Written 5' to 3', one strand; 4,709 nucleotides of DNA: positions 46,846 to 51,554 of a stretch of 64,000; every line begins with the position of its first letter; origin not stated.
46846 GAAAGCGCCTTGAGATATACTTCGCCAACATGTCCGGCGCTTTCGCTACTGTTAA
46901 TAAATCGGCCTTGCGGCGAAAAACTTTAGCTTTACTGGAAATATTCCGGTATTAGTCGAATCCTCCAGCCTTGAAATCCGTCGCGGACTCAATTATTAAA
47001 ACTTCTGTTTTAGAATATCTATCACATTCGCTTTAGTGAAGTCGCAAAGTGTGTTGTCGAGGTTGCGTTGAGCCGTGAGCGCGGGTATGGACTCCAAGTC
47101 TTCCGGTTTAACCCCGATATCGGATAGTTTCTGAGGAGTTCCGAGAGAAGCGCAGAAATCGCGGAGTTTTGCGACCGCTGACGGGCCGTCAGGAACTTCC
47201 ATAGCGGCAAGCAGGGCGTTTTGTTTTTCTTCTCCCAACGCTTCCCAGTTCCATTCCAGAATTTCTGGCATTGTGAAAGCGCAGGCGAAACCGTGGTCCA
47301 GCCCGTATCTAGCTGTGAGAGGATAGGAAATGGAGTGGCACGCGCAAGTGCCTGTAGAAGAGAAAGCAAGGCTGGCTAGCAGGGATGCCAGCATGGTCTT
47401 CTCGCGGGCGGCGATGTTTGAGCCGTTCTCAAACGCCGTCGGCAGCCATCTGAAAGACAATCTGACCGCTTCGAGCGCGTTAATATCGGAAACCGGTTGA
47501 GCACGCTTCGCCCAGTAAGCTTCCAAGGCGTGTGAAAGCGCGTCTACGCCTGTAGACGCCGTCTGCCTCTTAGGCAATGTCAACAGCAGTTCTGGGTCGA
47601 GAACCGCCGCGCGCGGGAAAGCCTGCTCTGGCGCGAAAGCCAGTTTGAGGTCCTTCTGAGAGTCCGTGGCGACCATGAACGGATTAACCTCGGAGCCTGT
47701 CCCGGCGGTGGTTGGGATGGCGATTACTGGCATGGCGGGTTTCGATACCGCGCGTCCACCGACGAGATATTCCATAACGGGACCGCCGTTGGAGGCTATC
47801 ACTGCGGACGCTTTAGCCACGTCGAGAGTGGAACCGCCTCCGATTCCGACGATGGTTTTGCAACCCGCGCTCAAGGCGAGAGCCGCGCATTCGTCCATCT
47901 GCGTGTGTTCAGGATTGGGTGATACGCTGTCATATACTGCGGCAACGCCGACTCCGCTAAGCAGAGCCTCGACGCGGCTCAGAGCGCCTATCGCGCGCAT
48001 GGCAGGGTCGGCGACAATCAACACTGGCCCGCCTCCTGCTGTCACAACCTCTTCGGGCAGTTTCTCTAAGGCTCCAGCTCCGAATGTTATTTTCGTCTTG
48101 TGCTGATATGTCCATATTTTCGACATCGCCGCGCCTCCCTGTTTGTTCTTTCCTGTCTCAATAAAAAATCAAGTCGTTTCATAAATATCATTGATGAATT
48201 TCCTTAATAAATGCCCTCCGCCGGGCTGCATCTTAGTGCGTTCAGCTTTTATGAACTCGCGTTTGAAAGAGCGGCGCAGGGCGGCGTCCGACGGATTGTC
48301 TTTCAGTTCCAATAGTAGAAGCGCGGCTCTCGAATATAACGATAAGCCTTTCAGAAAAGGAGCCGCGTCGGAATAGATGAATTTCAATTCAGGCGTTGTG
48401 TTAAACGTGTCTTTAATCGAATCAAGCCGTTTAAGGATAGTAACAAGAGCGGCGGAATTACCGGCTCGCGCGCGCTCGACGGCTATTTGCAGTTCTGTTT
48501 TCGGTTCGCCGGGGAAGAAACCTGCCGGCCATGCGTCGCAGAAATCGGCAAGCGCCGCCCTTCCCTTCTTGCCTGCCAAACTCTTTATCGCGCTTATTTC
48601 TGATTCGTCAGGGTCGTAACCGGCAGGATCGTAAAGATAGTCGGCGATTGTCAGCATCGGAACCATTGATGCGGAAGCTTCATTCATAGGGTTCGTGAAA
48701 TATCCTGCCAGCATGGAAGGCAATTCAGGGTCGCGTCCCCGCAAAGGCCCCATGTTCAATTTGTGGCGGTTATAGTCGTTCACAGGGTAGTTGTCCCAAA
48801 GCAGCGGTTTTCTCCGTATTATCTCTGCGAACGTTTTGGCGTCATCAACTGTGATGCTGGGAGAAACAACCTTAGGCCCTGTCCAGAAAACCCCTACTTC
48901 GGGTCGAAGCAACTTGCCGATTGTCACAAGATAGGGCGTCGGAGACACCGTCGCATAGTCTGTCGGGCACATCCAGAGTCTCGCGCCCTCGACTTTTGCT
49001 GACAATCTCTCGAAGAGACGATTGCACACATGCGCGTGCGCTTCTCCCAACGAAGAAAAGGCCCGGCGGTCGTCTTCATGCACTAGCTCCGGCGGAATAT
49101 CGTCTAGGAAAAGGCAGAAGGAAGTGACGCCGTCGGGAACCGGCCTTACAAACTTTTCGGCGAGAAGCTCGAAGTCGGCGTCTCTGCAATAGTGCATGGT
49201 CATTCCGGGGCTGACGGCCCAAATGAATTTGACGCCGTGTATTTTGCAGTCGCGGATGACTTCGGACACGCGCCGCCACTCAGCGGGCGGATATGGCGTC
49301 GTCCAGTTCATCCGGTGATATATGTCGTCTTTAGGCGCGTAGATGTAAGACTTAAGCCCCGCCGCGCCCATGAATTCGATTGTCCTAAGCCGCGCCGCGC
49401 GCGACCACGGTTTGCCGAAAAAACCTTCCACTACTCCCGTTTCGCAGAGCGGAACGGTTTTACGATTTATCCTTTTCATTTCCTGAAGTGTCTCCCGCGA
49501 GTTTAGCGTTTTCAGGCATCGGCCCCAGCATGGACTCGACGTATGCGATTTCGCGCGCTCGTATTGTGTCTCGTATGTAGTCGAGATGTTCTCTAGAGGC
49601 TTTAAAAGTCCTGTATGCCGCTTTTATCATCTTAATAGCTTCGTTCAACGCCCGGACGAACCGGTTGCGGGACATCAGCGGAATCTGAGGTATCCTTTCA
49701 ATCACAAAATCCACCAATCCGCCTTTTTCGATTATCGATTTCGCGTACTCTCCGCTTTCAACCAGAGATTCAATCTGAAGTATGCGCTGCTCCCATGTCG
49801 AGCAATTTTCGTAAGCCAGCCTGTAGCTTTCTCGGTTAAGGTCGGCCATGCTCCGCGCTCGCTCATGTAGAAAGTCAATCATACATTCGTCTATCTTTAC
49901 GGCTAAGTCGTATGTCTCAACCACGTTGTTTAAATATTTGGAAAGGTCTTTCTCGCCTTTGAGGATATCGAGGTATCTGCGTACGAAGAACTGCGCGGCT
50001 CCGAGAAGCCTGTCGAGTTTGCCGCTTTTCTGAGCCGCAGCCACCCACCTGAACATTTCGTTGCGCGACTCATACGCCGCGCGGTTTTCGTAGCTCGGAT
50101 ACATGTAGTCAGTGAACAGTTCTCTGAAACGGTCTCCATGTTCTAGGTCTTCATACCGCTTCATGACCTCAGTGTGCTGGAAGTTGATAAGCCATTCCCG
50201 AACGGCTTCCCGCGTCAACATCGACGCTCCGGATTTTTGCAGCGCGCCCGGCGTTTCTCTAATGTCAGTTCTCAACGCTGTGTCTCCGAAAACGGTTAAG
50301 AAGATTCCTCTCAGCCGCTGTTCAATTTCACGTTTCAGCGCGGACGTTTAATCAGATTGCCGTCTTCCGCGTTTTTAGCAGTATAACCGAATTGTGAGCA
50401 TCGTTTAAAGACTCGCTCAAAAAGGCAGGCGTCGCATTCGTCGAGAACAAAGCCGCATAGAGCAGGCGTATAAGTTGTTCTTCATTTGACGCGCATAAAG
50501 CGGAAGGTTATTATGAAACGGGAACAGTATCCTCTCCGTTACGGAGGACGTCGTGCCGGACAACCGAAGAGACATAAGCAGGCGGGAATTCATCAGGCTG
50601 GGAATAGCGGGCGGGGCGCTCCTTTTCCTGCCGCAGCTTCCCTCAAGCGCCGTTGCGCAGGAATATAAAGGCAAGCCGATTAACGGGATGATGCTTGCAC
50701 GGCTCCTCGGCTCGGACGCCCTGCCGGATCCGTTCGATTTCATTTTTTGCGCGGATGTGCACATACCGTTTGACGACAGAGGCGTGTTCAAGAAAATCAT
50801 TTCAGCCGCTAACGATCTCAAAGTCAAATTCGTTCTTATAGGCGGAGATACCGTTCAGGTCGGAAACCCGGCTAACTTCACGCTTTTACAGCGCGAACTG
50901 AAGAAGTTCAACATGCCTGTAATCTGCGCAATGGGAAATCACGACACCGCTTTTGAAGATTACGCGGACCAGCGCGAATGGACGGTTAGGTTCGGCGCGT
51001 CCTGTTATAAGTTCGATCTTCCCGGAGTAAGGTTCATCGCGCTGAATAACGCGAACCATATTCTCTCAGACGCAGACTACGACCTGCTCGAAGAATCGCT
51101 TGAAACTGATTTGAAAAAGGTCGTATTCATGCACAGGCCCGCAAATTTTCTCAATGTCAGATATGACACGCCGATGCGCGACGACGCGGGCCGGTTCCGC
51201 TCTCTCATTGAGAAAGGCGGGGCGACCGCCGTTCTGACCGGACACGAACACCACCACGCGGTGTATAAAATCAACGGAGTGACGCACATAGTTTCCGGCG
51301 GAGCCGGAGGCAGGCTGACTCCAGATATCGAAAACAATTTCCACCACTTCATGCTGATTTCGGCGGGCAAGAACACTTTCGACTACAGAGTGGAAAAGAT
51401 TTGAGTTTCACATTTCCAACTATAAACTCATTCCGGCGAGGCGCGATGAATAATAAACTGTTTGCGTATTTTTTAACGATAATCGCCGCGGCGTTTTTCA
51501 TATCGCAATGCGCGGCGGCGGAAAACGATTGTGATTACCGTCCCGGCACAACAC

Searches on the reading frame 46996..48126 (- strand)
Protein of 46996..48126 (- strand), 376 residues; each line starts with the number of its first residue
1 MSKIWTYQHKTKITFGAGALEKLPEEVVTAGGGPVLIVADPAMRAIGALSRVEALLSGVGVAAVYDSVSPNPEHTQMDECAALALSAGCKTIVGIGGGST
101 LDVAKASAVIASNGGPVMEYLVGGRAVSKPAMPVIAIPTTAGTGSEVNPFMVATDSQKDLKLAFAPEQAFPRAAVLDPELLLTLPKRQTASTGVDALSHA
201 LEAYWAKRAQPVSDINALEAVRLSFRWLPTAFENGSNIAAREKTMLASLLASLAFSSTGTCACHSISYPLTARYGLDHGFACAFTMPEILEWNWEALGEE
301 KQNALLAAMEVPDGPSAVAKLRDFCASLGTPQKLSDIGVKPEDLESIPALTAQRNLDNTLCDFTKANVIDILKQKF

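Call 8: search_protein_families(library=pfam, proteins=[window:46996-48126:-], max_evalue=0.001)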
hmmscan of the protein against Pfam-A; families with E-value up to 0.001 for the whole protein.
window:46996-48126:- (376 aa): 3 families
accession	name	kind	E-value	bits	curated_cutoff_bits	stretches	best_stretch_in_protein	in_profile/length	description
PF00465.25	Fe-ADH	-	2.4e-45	154.6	31.3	1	11-178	2-168/168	Iron-containing alcohol dehydrogenase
PF25137.1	ADH_Fe_C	-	1.5e-41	142.7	27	1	189-375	1-193/194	Fe-containing alcohol dehydrogenase family, C-terminal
PF13685.12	Fe-ADH_2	-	1.9e-10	41.4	28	1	15-108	2-94/149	Iron-containing alcohol dehydrogenase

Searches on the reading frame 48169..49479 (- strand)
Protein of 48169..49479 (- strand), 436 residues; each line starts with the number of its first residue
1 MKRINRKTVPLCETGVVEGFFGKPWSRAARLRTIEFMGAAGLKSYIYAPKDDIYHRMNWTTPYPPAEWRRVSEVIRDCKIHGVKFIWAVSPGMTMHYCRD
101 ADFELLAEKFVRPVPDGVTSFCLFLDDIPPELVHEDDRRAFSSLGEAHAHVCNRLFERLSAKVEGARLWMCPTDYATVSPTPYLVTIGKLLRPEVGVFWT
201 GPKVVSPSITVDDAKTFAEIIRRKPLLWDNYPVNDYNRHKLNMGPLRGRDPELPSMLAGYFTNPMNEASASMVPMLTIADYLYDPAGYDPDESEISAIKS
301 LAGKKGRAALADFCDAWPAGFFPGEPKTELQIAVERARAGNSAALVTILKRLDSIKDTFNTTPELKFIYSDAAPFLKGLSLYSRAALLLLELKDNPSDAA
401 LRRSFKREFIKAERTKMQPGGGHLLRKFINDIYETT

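Call 8: search_protein_families(library=pfam, proteins=[window:48169-49479:-], max_evalue=0.001)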
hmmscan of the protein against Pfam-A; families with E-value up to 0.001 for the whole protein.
window:48169-49479:- (436 aa): 1 family
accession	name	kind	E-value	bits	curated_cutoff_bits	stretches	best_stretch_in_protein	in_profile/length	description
PF07555.19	NAGidase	-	1e-92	311.1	25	1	15-314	2-294/295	beta-N-acetylglucosaminidase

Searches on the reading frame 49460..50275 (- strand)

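Call 8: search_protein_families(library=pfam, proteins=[window:49460-50275:-], max_evalue=0.001)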
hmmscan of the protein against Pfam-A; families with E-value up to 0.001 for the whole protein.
window:49460-50275:- (271 aa): 0 families

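Call 73: search_protein_families(library=pfam, proteins=[window:49460-50275:-], max_evalue=1)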
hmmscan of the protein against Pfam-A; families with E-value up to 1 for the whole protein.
window:49460-50275:- (271 aa): 1 family
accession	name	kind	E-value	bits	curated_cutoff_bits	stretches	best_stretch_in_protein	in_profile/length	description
PF13720.11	Acetyltransf_11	-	0.087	13.7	24.5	0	211-239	30-58/82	Udp N-acetylglucosamine O-acyltransferase; Domain 2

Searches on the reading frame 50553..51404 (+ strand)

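Call 8: search_protein_families(library=pfam, proteins=[window:50553-51404:+], max_evalue=0.001)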
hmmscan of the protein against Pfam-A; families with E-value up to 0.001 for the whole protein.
window:50553-51404:+ (283 aa): 2 families
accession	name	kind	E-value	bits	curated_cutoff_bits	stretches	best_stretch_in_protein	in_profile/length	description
PF00149.33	Metallophos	-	3.8e-16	60.5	21.5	1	63-234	3-190/191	Calcineurin-like phosphoesterase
PF12850.12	Metallophos_2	-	2.7e-09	37.6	27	1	64-258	4-142/154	Calcineurin-like phosphoesterase superfamily domain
